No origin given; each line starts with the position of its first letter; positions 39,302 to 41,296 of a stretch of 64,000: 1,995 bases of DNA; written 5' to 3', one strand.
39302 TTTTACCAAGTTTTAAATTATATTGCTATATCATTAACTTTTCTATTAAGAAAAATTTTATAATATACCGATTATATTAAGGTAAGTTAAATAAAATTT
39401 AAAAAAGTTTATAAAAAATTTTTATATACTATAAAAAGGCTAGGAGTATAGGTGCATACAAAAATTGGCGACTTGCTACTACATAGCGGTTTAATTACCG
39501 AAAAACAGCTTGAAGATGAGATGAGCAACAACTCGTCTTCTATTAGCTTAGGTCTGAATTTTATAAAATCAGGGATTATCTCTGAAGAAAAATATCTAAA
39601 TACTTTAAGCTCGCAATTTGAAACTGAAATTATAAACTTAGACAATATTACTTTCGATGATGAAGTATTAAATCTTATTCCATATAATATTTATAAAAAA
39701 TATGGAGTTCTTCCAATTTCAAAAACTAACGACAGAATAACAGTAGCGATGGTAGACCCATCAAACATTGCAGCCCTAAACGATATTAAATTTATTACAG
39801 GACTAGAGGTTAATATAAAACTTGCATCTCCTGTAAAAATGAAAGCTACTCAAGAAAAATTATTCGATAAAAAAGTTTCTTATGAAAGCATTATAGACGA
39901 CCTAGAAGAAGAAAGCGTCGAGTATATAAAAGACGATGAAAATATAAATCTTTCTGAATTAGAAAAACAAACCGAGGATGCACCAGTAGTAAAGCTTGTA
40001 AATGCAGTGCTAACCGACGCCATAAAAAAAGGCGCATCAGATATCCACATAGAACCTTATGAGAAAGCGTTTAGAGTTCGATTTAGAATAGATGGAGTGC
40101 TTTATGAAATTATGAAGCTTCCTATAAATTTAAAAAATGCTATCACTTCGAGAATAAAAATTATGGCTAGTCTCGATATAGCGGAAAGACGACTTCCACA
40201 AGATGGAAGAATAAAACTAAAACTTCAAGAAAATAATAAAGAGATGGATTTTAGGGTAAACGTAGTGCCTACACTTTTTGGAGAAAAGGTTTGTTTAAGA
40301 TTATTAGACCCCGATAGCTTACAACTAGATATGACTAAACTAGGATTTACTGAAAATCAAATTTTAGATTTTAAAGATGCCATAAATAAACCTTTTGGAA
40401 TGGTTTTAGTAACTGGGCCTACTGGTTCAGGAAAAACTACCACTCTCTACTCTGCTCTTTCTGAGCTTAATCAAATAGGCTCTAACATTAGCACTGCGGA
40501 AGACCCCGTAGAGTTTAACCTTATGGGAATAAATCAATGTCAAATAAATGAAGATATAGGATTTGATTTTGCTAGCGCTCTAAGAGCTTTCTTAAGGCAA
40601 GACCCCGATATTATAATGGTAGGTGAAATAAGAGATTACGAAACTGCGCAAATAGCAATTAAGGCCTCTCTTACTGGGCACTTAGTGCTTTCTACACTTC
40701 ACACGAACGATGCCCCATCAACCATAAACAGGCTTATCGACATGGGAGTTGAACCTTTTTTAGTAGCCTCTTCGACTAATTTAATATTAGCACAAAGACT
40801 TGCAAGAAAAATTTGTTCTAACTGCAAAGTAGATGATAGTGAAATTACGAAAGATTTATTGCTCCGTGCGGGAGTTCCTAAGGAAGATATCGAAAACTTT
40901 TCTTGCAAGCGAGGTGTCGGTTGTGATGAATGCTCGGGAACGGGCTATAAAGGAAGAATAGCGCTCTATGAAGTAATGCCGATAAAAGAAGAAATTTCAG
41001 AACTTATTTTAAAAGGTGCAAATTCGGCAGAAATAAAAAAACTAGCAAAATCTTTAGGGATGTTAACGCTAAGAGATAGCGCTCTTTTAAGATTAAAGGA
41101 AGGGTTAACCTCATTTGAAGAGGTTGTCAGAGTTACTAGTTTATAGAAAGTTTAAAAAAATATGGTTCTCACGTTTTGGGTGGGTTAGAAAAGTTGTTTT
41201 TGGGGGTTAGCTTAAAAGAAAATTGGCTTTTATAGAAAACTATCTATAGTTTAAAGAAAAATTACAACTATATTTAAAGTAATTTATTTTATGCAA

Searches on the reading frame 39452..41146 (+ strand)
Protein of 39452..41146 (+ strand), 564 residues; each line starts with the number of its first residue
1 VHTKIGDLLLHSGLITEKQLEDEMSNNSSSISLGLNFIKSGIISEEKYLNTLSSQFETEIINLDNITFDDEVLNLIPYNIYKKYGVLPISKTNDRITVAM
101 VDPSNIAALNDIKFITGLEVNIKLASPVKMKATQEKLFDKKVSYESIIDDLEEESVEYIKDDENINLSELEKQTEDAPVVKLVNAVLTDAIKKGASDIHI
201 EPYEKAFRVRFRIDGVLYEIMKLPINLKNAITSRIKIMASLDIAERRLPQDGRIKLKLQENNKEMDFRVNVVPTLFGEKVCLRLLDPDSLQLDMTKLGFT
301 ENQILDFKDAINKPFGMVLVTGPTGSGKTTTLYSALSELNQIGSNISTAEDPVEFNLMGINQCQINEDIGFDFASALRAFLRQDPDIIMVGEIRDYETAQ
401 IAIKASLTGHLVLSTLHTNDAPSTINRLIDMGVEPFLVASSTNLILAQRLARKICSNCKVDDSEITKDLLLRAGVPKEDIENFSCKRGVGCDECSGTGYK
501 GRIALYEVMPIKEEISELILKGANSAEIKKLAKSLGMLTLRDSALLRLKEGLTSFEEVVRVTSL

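Call 14: find_encoding_contigs(protein=window:39452-41146:+, flank=10000, max_places=10)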
Protein window:39452-41146:+ (564 aa): 1 contig read that carries it; 1 place shown.
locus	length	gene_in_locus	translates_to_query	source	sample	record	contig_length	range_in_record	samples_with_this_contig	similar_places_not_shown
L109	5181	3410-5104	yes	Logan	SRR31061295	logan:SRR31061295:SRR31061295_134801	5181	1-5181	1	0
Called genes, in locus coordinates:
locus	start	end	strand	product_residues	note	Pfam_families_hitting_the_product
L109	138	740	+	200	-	PF03193:RsgA_GTPase (faint), PF00735:Septin (faint), PF02421:FeoB_N, PF01926:MMR_HSR1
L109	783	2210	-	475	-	PF01551:Peptidase_M23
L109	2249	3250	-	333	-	PF04542:Sigma70_r2, PF04545:Sigma70_r4 (weak)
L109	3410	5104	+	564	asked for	PF05157:MshEN, PF00437:T2SSE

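Call 23: list_cluster_members(proteins=[window:39452-41146:+, window:42011-43231:+, window:28687-29550:+, window:38291-39292:-, window:30678-31355:-, window:34127-34681:-, window:34798-35292:-, window:49887-51212:-])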
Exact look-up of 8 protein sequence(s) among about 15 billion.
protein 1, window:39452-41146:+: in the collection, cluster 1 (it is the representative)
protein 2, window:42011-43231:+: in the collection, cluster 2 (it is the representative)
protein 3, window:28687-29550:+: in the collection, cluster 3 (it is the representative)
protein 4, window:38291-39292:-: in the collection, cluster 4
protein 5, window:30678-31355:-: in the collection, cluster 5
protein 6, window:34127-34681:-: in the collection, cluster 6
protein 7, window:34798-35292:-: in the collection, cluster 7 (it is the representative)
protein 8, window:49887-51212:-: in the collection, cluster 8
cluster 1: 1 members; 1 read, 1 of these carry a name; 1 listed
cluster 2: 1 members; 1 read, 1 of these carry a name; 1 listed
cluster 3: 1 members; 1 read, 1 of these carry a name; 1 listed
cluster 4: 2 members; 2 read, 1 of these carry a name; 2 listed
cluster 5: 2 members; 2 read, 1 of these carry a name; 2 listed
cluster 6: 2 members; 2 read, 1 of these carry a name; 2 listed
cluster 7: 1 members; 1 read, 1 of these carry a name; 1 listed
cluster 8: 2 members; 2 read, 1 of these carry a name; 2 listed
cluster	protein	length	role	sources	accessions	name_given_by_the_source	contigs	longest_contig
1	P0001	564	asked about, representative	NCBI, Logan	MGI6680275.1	MAG: type IV-A pilus assembly ATPase PilB [Bdellovibrionota bacterium]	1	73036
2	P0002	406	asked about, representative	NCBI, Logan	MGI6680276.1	MAG: type II secretion system F family protein [Bdellovibrionota bacterium]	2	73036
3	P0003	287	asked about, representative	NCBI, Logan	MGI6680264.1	MAG: lipoyl synthase [Bdellovibrionota bacterium]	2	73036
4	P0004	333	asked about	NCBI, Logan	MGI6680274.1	MAG: RNA polymerase factor sigma-32 [Bdellovibrionota bacterium]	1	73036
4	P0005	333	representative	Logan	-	-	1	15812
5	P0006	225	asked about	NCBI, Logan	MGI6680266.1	MAG: ribose 5-phosphate isomerase A [Bdellovibrionota bacterium]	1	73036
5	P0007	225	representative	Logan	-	-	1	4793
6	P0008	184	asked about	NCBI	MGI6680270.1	MAG: ATP-binding protein [Bdellovibrionota bacterium]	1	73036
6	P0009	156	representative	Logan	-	-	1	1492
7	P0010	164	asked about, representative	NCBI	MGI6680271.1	MAG: hypothetical protein ACOX3T_02100 [Bdellovibrionota bacterium]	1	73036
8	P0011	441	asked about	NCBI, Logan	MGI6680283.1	MAG: CpaF family protein [Bdellovibrionota bacterium]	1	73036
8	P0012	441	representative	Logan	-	-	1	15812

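Call 24: find_encoding_contigs(protein=P0012, flank=10000, max_places=6)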
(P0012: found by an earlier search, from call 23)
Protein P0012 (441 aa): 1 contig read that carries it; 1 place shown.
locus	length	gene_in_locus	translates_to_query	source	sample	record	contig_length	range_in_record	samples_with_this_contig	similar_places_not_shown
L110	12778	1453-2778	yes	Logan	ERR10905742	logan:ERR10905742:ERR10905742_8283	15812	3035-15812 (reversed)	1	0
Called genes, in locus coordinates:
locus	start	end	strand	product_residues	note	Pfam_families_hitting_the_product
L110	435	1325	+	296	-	PF16976:RcpC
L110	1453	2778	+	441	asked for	PF00437:T2SSE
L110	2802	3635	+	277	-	PF00482:T2SSF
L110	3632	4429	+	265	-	PF00482:T2SSF (faint)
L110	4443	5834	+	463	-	-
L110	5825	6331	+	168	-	-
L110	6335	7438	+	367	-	-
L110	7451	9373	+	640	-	PF00512:HisKA, PF02518:HATPase_c, PF00072:Response_reg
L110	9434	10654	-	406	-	PF28597:T2SSF_N, PF00482:T2SSF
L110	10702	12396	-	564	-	PF05157:MshEN, PF00437:T2SSE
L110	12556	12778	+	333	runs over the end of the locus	PF04542:Sigma70_r2, PF04545:Sigma70_r4 (weak)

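Call 25: find_encoding_contigs(protein=P0009, flank=10000, max_places=6)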
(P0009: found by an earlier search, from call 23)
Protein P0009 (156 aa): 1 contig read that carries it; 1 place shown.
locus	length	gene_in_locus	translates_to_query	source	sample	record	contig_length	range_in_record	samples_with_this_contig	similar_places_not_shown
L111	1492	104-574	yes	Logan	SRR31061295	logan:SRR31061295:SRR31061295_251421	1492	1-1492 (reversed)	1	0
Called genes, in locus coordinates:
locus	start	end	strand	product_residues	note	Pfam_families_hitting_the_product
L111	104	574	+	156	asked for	PF13749:HATPase_c_4, PF08279:HTH_11 (weak), PF13412:HTH_24 (weak)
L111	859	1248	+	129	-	PF00216:Bac_DNA_binding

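Call 28: find_encoding_contigs(protein=P0007, flank=10000, max_places=6)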
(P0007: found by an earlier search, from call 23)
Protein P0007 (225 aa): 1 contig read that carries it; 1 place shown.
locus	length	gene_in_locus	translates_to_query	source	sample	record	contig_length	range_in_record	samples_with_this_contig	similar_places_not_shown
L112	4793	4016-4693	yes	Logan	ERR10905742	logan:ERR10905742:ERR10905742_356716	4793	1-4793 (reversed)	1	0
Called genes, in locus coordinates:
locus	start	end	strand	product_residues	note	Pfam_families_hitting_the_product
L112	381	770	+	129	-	PF00216:Bac_DNA_binding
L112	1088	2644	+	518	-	-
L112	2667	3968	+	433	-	PF07884:VKOR, PF13462:Thioredoxin_4, PF01323:DSBA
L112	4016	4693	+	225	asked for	PF00455:DeoRC (faint), PF06026:Rib_5-P_isom_A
